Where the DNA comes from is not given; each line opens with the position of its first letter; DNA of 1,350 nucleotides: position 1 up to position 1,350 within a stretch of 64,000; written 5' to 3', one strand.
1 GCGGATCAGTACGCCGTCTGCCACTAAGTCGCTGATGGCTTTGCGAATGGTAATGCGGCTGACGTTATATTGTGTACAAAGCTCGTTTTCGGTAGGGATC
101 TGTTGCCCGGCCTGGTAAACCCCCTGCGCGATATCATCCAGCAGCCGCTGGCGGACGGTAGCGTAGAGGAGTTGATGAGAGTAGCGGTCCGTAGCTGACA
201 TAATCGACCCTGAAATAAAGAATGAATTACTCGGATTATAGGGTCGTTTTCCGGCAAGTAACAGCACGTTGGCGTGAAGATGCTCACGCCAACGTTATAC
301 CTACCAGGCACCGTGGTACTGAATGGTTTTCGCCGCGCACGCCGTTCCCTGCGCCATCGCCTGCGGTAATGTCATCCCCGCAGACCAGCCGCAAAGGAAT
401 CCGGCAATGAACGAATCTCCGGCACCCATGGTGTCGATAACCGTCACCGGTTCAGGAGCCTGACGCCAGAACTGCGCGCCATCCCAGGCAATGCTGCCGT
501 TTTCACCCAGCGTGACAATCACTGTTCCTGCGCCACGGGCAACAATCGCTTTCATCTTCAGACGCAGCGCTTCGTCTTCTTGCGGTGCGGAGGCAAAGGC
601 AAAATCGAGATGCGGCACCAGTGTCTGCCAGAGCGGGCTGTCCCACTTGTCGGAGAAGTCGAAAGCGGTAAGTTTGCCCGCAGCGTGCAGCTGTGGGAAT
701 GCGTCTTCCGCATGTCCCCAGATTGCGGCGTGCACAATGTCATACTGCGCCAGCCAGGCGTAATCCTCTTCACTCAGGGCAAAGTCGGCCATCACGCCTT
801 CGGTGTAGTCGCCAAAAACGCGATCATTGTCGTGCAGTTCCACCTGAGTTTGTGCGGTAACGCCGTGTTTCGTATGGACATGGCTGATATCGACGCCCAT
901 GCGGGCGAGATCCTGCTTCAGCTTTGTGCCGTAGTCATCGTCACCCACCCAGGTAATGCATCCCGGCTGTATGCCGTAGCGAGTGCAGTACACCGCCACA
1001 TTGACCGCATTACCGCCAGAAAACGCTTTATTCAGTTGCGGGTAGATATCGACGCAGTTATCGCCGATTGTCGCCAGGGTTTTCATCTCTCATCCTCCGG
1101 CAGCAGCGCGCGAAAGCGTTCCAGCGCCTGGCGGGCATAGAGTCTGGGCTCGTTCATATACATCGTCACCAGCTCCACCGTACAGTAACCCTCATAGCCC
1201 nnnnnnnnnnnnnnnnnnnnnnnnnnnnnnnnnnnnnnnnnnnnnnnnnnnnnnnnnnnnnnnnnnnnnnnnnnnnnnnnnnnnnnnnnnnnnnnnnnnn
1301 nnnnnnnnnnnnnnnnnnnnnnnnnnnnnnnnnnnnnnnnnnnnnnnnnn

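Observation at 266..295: Perfect 11-12 bp hairpin separating frlD from frlR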

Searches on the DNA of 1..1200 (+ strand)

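Call 7: search_dna_similar(query=window:1-1200:+, collection=ecoli_genomes, mode=near, max_rows=12, rows=spread)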
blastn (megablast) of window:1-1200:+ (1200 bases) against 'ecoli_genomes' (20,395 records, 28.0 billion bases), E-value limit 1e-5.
Records with a match: 3299; places in all: 3299; records where one place covers at least 80% of the query: 3299.
Genomes with a match: 3299 of 5426; with a place that covers at least 80% of the query: 3299. Places per genome that has any: lowest 1, median 1, highest 1. On chromosomes: 3299 places; on plasmids: 0.
Best place of each record, by identity: >=99% 2861; 95-99% 438.
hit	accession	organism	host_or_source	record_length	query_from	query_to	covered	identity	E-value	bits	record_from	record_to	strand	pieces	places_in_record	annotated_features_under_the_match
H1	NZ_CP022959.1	Escherichia coli ATCC 8739 strain ATCC 8739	stepwise adaptation to AgNO3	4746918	1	1200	100%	99.9%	0e+0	2211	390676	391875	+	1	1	frlD: fructoselysine 6-kinase | frlR: DNA-binding transcriptional regulator FrlR | frlC: fructoselysine 3-epimerase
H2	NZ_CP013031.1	Escherichia coli strain H1827/12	Homo sapiens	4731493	1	1200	100%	99.7%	0e+0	2194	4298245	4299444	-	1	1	frlD: fructoselysine 6-kinase | frlR: DNA-binding transcriptional regulator FrlR | frlC: fructoselysine 3-epimerase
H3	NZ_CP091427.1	Escherichia coli strain 1000C-3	hospital wastewater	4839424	1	1200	100%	99.7%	0e+0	2194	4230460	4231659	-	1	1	frlD: fructoselysine 6-kinase | frlR: DNA-binding transcriptional regulator FrlR | frlC: fructoselysine 3-epimerase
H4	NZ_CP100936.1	Escherichia coli strain ET650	Hoplobatrachus rugulosus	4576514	1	1200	100%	99.7%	0e+0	2194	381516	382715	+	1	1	frlD: fructoselysine 6-kinase | frlR: DNA-binding transcriptional regulator FrlR | frlC: fructoselysine 3-epimerase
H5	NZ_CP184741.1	Escherichia coli strain LTE800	-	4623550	1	1200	100%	99.7%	0e+0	2194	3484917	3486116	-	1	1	frlD: fructoselysine 6-kinase | frlR: DNA-binding transcriptional regulator FrlR | frlC: fructoselysine 3-epimerase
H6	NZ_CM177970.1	Escherichia coli strain B25FEP-TDT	laboratory strain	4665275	1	1200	100%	99.7%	0e+0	2194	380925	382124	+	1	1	frlD: fructoselysine 6-kinase | frlR: DNA-binding transcriptional regulator FrlR | frlC: fructoselysine 3-epimerase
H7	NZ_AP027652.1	Escherichia coli strain PSJ-42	Homo sapiens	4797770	1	1200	100%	99.6%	0e+0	2189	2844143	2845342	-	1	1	frlD: fructoselysine 6-kinase | frlR: DNA-binding transcriptional regulator FrlR | frlC: fructoselysine 3-epimerase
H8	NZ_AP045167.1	Escherichia coli strain JNEC-KY171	Homo sapiens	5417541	1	1200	100%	99.4%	0e+0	2178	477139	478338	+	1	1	frlD: fructoselysine 6-kinase | frlR: DNA-binding transcriptional regulator FrlR | frlC: fructoselysine 3-epimerase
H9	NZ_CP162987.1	Escherichia coli strain W284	Homo sapiens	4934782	1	1200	100%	99.2%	0e+0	2161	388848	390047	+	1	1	frlD: fructoselysine 6-kinase | frlR: DNA-binding transcriptional regulator FrlR | frlC: fructoselysine 3-epimerase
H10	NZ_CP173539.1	Escherichia coli strain 98207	Homo sapiens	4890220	1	1200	100%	99.1%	0e+0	2156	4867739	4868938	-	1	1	frlD: fructoselysine 6-kinase | frlR: DNA-binding transcriptional regulator FrlR | frlC: fructoselysine 3-epimerase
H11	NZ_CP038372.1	Escherichia coli O157:H7 strain F6294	beef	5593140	1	1200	100%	97.3%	0e+0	2039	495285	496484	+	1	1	frlD: fructoselysine 6-kinase | frlR: DNA-binding transcriptional regulator FrlR | frlC: fructoselysine 3-epimerase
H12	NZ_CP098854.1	Escherichia coli strain CUVET21-147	Canis lupus familiaris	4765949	1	1128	94%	99.8%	0e+0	2073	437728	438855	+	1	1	frlD: fructoselysine 6-kinase | frlR: DNA-binding transcriptional regulator FrlR | frlC: fructoselysine 3-epimerase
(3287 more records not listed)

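Call 38: search_dna_similar(query=window:196-310:-, collection=ecoli_genomes, mode=distant, max_rows=30, rows=spread)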
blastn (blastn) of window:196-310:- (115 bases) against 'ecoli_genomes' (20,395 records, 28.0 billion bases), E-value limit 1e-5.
Records with a match: 3299; places in all: 3299; records where one place covers at least 80% of the query: 3299.
Genomes with a match: 3299 of 5426; with a place that covers at least 80% of the query: 3299. Places per genome that has any: lowest 1, median 1, highest 1. On chromosomes: 3299 places; on plasmids: 0.
Best place of each record, by identity: >=99% 2919; 95-99% 380.
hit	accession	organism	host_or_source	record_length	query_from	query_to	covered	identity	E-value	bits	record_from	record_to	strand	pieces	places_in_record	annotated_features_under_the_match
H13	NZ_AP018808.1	Escherichia coli strain E2865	Bos taurus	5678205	1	115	100%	100.0%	3e-51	208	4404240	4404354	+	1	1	frlD: fructoselysine 6-kinase | frlR: DNA-binding transcriptional regulator FrlR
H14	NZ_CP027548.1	Escherichia coli strain 2014C-3061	Homo sapiens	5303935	1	115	100%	100.0%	3e-51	208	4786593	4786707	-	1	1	frlD: fructoselysine 6-kinase | frlR: DNA-binding transcriptional regulator FrlR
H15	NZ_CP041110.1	Escherichia coli strain ECCTRSRTH03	Swine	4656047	1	115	100%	100.0%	3e-51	208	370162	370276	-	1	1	frlD: fructoselysine 6-kinase | frlR: DNA-binding transcriptional regulator FrlR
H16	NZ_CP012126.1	Escherichia coli strain DH1Ec104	missing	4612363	1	115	100%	100.0%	3e-51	208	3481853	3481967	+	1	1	frlD: fructoselysine 6-kinase | frlR: DNA-binding transcriptional regulator FrlR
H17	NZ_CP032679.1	Escherichia coli str. K-12 substr. MG1655 strain K-12 ...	not applicable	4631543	1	115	100%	100.0%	3e-51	208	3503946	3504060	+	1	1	frlD: fructoselysine 6-kinase | frlR: DNA-binding transcriptional regulator FrlR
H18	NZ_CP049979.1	Escherichia coli strain IBS28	Threskiornis spinicollis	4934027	1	115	100%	100.0%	3e-51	208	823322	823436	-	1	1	frlD: fructoselysine 6-kinase | frlR: DNA-binding transcriptional regulator FrlR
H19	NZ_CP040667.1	Escherichia coli strain S17-1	Homo sapiens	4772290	1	115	100%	100.0%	3e-51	208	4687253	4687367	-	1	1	frlD: fructoselysine 6-kinase | frlR: DNA-binding transcriptional regulator FrlR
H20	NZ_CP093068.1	Escherichia coli strain BR1220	Branta canadensis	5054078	1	115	100%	100.0%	3e-51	208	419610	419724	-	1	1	frlD: fructoselysine 6-kinase | frlR: DNA-binding transcriptional regulator FrlR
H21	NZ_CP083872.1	Escherichia coli strain NDM5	Homo sapiens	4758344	1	115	100%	100.0%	3e-51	208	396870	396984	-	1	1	frlD: fructoselysine 6-kinase | frlR: DNA-binding transcriptional regulator FrlR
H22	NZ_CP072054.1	Escherichia coli strain K1508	not applicable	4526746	1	115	100%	100.0%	3e-51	208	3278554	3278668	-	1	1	frlD: fructoselysine 6-kinase | frlR: DNA-binding transcriptional regulator FrlR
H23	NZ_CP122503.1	Escherichia coli strain W619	pig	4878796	1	115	100%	100.0%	3e-51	208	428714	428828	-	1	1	frlD: fructoselysine 6-kinase | frlR: DNA-binding transcriptional regulator FrlR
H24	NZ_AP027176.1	Escherichia coli strain EH2252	Homo sapiens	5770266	1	115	100%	100.0%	3e-51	208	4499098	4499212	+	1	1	frlD: fructoselysine 6-kinase | frlR: DNA-binding transcriptional regulator FrlR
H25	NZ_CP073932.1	Escherichia coli strain MB57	Poultry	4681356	1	115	100%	100.0%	3e-51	208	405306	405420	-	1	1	frlD: fructoselysine 6-kinase | frlR: DNA-binding transcriptional regulator FrlR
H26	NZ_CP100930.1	Escherichia coli strain ET670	Hoplobatrachus rugulosus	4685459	1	115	100%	100.0%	3e-51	208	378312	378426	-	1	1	frlD: fructoselysine 6-kinase | frlR: DNA-binding transcriptional regulator FrlR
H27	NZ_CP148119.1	Escherichia coli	missing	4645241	1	115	100%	100.0%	3e-51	208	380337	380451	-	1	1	frlD: fructoselysine 6-kinase | frlR: DNA-binding transcriptional regulator FrlR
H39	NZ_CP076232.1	Escherichia coli O157:H7 strain 7.1_Anguil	Rectal swab of live bovine cattle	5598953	1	115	100%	98.3%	2e-48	199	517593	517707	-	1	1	frlD: fructoselysine 6-kinase | frlR: DNA-binding transcriptional regulator FrlR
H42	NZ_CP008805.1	Escherichia coli O157:H7 str. SS17 strain SS17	Cattle feces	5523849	1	115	100%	97.4%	9e-46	191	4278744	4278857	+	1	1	frlD: fructoselysine 6-kinase | frlR: DNA-binding transcriptional regulator FrlR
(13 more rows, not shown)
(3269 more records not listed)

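Call 40: get_annotated_region(hit=H42, flank=20)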
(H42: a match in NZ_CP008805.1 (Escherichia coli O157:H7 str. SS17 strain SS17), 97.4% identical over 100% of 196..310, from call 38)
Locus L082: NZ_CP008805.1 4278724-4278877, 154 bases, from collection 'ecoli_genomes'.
description: Escherichia coli O157:H7 str. SS17 chromosome, complete genome
organism: Escherichia coli O157:H7 str. SS17 strain SS17 (NCBI taxid 1328859)
replicon: chromosome; assembly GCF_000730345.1
host: -; source: Cattle feces; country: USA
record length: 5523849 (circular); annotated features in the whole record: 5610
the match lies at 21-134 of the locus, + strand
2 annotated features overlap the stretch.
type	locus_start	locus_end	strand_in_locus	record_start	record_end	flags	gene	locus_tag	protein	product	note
CDS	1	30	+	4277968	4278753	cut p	frlD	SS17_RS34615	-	fructoselysine 6-kinase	internal stop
CDS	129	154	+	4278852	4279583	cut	frlR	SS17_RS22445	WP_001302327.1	DNA-binding transcriptional regulator FrlR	-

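Call 41: get_annotated_region(hit=H39, flank=20)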
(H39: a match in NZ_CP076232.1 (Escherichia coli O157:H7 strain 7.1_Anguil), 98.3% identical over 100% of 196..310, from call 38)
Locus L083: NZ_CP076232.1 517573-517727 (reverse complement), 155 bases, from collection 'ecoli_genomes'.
description: Escherichia coli O157:H7 strain 7.1_Anguil chromosome, complete genome
organism: Escherichia coli O157:H7 strain 7.1_Anguil (NCBI taxid 83334)
replicon: chromosome; assembly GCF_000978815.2
host: -; source: Rectal swab of live bovine cattle; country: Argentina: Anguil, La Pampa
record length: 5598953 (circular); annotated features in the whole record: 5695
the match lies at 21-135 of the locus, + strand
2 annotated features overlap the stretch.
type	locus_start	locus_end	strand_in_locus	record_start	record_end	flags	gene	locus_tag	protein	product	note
CDS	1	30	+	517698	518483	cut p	frlD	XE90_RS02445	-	fructoselysine 6-kinase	internal stop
CDS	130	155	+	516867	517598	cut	frlR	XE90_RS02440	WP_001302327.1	DNA-binding transcriptional regulator FrlR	-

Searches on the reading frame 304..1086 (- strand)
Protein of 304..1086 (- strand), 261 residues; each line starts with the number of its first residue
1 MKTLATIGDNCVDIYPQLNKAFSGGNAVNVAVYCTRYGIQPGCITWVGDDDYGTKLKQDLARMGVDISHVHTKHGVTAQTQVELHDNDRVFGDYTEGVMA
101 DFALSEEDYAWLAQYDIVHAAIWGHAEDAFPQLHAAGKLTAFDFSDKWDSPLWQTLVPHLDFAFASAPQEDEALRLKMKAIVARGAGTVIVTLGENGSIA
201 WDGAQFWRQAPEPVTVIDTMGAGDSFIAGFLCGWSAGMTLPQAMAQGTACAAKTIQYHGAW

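Call 15: find_related_loci(query=window:304-1086:-, collection=genome_contigs, flank=3000)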
Query window:304-1086:- (261 aa) in genome_contigs; peptide patterns used: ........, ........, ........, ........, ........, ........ (x = any residue, [..] = any of these).
320 stretches matched a pattern; 220 encode a relative of the query (tblastn E <= 1e-3); the best 80 are kept; 80 distinct loci.
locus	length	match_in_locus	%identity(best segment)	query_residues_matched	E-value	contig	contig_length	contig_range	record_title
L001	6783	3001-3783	98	1-261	4e-175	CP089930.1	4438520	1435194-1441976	Escherichia coli strain E69 chromosome, complete genome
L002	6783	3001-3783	78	1-261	7e-139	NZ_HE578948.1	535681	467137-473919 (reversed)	Phytobacter massiliensis JC163 strain type strain: JC163, whole genome shotgun sequence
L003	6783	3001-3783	78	1-261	5e-138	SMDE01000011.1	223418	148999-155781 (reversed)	Phytobacter diazotrophicus strain DSM 17806 Ga0244675_111, whole genome shotgun sequence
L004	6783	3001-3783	77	1-261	5e-135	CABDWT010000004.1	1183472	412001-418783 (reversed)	Phytobacter ursingii strain ATCC27989T genome assembly, contig: ATCC27989T_contig_12, whole genome shotgun sequence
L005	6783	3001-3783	76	1-261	5e-134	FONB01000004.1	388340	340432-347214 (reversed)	Kosakonia sp. S29 genome assembly, contig: Ga0075254_104, whole genome shotgun sequence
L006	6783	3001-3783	73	1-261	3e-131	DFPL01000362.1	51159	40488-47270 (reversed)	MAG TPA_asm: Enterobacteriaceae bacterium UBA3516 UBA3516_contig_357, whole genome shotgun sequence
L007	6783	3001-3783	69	1-261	5e-127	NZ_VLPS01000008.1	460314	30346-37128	Atlantibacter subterranea strain ZYL01 Scaffold5_1, whole genome shotgun sequence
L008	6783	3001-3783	69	1-261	1e-124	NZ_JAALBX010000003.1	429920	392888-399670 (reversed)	Citrobacter freundii strain M-21 NODE_3_length_429920_cov_84.5595, whole genome shotgun sequence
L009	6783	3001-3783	67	1-261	1e-123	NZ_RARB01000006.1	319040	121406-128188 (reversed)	Pantoea piersonii strain IIIF1SW-P2 scaffold6.1, whole genome shotgun sequence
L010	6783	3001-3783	67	1-261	2e-123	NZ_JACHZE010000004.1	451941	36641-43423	Atlantibacter sp. RC6 Ga0365400_04, whole genome shotgun sequence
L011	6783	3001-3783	67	1-261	1e-121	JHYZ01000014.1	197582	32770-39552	Franconibacter pulveris DSM 19144 Q370DRAFT_scaffold00008.8_C, whole genome shotgun sequence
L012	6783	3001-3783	66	1-261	1e-121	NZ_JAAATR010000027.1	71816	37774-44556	Atlantibacter hermannii strain 3608 Eh-3608_contig27, whole genome shotgun sequence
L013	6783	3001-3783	67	1-261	2e-121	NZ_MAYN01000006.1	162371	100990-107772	Pantoea eucrina strain Russ contig6, whole genome shotgun sequence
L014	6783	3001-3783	66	1-261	6e-120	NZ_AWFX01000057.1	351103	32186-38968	Franconibacter helveticus LMG 23732 strain LMG23732T contig169, whole genome shotgun sequence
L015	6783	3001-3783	48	1-261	1e-81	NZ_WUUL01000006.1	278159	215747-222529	Shimazuella alba strain KC615 KC615_contig_6, whole genome shotgun sequence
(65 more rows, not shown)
